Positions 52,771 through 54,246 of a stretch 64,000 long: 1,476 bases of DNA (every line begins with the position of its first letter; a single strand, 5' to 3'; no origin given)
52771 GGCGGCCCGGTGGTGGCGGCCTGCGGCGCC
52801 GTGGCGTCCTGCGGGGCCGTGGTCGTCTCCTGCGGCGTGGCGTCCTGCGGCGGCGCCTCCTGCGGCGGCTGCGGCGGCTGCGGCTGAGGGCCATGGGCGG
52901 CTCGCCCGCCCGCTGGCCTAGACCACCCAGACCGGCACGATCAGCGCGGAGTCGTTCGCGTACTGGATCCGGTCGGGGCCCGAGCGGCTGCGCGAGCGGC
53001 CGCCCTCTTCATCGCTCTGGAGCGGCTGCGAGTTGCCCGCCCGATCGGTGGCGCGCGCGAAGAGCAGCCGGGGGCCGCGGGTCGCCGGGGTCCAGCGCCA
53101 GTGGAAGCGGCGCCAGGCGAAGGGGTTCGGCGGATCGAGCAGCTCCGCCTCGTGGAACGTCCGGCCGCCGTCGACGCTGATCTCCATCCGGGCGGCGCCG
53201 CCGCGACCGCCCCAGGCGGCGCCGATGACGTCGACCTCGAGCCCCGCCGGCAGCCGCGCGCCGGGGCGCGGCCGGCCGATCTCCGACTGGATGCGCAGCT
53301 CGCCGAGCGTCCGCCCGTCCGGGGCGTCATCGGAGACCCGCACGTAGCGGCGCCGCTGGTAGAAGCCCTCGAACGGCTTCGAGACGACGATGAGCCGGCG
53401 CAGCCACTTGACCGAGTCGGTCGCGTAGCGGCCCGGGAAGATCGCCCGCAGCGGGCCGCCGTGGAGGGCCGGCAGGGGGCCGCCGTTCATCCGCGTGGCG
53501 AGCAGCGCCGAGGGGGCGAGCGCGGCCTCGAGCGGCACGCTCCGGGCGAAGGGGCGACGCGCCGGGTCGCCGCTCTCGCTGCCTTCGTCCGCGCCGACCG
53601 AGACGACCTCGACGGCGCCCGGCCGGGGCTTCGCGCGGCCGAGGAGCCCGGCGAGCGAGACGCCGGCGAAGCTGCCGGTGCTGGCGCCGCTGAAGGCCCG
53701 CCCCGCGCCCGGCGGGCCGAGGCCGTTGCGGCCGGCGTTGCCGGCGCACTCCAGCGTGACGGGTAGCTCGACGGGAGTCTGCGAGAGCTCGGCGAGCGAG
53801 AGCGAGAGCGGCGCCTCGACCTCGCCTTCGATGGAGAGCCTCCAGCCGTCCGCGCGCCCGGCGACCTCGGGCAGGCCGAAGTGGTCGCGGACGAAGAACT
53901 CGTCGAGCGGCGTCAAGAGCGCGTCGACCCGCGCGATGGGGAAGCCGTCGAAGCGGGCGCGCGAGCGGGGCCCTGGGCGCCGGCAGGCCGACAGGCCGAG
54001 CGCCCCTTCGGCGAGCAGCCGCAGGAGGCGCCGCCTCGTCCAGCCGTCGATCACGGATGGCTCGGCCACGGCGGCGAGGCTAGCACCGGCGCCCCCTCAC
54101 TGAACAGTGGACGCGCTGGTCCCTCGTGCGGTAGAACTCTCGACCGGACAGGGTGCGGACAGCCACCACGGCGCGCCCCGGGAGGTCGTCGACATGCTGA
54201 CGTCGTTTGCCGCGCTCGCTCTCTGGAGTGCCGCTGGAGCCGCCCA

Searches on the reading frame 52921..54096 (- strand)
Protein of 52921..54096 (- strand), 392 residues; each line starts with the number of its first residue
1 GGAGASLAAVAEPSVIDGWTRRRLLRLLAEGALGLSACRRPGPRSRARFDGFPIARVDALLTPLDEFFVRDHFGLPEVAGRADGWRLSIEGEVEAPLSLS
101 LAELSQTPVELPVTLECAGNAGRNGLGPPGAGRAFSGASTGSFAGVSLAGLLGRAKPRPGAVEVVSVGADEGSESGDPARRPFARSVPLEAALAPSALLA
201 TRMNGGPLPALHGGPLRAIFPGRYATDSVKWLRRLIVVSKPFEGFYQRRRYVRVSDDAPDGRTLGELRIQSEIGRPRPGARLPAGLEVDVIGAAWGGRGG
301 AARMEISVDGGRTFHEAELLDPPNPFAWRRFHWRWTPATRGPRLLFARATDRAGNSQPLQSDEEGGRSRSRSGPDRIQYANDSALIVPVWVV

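Call 31: search_protein_families(library=pfam, proteins=[window:52921-54096:-], max_evalue=0.00001)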
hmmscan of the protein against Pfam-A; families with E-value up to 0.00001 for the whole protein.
window:52921-54096:- (392 aa): 2 families
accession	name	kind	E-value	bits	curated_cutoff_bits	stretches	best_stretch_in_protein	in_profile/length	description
PF00174.25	Oxidored_molyb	-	4.5e-39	134.2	24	1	81-246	8-169/169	Oxidoreductase molybdopterin binding domain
PF03404.22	Mo-co_dimer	-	2.5e-07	31.2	22.7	1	266-359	6-116/138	Mo-co oxidoreductase dimerisation domain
